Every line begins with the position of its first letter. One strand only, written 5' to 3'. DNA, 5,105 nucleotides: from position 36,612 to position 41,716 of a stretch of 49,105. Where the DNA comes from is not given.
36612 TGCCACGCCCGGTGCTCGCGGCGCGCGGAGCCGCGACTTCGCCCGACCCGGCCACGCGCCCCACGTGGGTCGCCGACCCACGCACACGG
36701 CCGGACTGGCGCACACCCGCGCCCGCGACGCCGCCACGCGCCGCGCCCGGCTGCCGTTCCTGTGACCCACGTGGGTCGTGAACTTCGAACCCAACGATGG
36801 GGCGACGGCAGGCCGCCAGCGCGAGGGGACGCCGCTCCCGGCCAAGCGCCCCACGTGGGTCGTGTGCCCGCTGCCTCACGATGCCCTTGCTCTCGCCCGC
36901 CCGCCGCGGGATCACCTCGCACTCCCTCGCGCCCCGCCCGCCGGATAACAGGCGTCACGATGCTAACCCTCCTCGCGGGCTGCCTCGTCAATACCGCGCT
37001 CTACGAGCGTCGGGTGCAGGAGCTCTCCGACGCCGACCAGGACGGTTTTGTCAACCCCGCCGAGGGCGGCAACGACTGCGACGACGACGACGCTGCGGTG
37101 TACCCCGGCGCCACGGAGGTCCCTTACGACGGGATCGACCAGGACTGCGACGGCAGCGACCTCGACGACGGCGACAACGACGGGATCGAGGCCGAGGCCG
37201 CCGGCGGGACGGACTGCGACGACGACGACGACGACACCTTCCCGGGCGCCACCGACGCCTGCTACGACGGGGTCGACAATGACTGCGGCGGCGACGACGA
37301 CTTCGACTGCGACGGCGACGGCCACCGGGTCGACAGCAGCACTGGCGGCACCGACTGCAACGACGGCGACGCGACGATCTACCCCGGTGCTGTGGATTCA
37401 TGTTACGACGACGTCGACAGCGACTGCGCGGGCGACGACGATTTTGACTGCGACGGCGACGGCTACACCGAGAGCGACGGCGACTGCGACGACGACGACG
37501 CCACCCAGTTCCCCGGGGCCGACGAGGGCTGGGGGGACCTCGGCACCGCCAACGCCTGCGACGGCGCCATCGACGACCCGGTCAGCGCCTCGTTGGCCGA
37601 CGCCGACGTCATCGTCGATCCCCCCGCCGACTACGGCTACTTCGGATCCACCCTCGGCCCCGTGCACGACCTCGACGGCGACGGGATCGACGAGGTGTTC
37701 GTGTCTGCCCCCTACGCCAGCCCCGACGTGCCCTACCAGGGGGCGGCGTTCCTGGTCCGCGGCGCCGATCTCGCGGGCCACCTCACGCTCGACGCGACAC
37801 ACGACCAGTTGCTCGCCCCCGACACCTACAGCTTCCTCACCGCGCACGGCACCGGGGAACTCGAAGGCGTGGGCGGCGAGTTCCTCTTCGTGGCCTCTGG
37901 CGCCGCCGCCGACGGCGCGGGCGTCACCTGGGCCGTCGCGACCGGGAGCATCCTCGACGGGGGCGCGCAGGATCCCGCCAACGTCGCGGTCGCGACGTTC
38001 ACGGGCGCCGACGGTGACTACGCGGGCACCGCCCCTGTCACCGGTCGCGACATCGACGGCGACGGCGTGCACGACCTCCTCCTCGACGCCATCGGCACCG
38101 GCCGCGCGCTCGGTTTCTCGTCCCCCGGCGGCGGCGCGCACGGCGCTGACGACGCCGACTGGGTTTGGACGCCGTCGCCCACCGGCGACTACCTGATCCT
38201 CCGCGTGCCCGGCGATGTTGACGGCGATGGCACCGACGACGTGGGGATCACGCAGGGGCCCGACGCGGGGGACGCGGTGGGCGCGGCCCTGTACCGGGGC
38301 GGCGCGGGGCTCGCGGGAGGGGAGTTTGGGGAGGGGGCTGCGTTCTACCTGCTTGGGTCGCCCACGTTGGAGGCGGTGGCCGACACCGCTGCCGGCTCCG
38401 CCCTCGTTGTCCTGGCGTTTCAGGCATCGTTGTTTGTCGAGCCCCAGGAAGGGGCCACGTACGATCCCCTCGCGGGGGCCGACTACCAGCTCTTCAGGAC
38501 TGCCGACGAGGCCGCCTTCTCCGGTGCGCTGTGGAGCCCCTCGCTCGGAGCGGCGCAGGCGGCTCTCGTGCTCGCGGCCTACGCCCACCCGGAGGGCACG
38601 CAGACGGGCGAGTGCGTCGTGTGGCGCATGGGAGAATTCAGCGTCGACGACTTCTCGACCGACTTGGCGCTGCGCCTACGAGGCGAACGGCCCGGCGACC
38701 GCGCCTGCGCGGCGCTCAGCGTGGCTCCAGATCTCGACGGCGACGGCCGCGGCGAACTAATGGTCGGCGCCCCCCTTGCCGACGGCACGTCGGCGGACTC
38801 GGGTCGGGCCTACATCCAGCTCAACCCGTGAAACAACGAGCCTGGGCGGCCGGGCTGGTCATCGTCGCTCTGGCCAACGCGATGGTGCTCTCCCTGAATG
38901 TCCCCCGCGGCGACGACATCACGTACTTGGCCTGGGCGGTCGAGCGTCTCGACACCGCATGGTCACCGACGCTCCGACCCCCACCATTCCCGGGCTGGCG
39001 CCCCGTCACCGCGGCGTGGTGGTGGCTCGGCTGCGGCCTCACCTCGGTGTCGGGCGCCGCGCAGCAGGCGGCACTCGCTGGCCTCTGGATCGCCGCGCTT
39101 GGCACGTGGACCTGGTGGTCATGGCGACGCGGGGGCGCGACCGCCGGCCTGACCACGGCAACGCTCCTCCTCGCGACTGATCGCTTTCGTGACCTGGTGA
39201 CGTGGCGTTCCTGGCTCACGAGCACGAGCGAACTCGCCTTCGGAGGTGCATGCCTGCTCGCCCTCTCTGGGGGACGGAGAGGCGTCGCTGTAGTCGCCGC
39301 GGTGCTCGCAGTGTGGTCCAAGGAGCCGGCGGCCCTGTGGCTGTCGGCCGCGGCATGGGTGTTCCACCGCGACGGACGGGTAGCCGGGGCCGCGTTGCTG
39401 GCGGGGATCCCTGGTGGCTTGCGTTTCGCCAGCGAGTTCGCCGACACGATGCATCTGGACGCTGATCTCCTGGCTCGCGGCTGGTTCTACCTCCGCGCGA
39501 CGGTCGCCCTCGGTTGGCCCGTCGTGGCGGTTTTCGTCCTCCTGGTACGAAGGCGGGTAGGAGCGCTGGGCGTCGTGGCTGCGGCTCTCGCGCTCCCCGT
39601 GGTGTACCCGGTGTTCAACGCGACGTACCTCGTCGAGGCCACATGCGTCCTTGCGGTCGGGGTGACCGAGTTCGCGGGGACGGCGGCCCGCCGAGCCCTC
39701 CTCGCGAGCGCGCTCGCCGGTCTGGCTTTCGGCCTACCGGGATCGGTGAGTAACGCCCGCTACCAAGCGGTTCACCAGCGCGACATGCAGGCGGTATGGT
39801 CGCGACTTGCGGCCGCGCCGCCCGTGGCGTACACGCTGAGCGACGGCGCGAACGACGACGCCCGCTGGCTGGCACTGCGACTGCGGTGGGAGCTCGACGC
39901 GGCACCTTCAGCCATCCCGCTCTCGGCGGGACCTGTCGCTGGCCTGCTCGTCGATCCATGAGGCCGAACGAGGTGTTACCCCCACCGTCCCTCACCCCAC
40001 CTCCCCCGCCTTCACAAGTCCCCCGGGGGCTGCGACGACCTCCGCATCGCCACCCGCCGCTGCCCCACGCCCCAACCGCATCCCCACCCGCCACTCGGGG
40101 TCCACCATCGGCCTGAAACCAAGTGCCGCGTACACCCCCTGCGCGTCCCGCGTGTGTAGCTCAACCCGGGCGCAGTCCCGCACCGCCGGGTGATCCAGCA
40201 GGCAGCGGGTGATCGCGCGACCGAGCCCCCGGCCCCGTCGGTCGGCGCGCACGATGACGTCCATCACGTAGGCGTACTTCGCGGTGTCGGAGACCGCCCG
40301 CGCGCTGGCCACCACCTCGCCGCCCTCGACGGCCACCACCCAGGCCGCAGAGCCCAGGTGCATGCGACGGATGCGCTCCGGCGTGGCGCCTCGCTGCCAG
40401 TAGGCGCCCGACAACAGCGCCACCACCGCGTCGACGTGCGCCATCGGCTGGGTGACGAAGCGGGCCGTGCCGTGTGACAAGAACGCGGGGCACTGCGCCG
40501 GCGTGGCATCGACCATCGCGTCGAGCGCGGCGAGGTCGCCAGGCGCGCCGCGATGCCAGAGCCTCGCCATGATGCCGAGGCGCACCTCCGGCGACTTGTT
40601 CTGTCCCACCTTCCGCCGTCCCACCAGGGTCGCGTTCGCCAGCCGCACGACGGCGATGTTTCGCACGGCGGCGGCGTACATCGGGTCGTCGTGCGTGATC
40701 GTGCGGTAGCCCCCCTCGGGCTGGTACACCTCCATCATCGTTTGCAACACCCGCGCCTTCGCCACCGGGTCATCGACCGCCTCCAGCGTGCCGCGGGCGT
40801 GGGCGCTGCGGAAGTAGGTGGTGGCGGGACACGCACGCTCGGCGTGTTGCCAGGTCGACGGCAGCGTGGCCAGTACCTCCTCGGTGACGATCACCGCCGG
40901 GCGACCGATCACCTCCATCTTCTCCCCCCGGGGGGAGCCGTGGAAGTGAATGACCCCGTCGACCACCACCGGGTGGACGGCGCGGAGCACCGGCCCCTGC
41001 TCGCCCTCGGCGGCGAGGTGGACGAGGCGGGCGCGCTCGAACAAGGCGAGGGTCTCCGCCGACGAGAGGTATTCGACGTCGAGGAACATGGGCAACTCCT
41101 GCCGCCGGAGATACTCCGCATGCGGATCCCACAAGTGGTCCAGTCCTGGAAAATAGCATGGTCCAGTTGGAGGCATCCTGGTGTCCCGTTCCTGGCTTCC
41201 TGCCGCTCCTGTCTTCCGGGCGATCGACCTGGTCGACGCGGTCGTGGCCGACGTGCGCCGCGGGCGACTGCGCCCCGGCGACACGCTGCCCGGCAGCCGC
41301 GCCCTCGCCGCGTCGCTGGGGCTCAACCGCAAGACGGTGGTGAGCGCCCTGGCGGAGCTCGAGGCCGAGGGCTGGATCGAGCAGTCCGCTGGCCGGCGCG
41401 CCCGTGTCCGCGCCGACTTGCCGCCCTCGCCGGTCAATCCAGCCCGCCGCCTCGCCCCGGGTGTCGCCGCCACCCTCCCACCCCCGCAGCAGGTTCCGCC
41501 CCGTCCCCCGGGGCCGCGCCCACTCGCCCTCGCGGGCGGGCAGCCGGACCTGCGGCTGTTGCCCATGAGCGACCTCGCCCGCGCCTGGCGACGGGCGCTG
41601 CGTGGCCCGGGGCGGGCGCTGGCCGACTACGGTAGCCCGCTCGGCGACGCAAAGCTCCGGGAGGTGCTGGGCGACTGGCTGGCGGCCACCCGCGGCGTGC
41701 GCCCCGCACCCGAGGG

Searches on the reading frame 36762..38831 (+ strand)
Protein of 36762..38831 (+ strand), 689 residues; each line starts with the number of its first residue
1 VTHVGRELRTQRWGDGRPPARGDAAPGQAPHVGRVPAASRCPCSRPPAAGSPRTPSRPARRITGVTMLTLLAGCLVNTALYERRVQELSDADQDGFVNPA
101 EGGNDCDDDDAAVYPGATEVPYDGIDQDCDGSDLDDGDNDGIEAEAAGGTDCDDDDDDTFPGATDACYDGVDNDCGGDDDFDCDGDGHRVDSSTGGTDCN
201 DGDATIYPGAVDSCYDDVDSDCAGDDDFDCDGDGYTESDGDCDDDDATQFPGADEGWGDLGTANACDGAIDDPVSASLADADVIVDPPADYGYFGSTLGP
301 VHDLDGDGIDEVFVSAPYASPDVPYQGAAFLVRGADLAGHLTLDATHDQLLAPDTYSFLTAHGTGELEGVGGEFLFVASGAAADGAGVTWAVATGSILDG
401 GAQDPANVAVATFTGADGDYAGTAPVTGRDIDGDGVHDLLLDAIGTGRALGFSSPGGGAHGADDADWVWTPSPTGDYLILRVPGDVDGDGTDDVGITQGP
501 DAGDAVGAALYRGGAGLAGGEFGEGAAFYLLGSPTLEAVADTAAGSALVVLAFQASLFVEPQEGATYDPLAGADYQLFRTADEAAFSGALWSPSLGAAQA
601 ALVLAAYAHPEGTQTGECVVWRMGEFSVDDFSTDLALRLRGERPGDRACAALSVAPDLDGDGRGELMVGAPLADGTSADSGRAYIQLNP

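Call 81: search_protein_families(library=pfam, proteins=[window:36762-38831:+], max_evalue=0.0001)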
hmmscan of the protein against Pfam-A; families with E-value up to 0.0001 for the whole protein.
window:36762-38831:+ (689 aa): 2 families
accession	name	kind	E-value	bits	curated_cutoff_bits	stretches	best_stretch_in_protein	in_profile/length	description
PF11617.13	Cu-binding_MopE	-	4e-19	69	27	2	105-132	1-27/30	Putative metal-binding motif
PF01839.29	FG-GAP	-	1.1e-14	54.3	22.1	2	651-685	4-36/37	FG-GAP repeat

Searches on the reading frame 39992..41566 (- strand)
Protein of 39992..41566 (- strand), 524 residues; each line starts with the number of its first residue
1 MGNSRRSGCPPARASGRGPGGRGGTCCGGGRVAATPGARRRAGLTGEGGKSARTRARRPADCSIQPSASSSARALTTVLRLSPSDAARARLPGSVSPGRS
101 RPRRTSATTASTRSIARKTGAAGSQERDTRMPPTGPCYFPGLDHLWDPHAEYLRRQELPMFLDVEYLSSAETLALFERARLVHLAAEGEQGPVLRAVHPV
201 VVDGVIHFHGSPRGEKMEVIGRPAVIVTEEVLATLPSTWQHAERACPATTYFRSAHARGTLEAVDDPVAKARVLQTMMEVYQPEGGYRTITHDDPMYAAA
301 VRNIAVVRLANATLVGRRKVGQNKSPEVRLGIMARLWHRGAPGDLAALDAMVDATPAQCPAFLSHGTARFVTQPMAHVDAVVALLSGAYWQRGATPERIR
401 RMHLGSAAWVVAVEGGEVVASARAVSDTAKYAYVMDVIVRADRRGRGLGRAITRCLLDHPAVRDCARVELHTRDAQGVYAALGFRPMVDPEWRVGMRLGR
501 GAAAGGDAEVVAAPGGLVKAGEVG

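Call 81: search_protein_families(library=pfam, proteins=[window:39992-41566:-], max_evalue=0.0001)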
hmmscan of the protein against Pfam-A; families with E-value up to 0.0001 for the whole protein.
window:39992-41566:- (524 aa): 5 families
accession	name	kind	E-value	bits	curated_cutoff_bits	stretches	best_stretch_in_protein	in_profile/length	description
PF12900.13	Pyridox_ox_2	-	6.7e-16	59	27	1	169-318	2-140/140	Pyridoxamine 5'-phosphate oxidase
PF00583.31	Acetyltransf_1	-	2.3e-10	41.2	20.7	1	390-484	16-116/116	Acetyltransferase (GNAT) family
PF13508.13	Acetyltransf_7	-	1.2e-08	35.6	27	1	408-485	4-83/84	Acetyltransferase (GNAT) domain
PF13673.13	Acetyltransf_10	-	2e-06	28.3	23.6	1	395-497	18-120/128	Acetyltransferase (GNAT) domain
PF04299.18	FMN_bind_2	-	8.1e-05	22.8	22.4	0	170-309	13-164/168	Putative FMN-binding domain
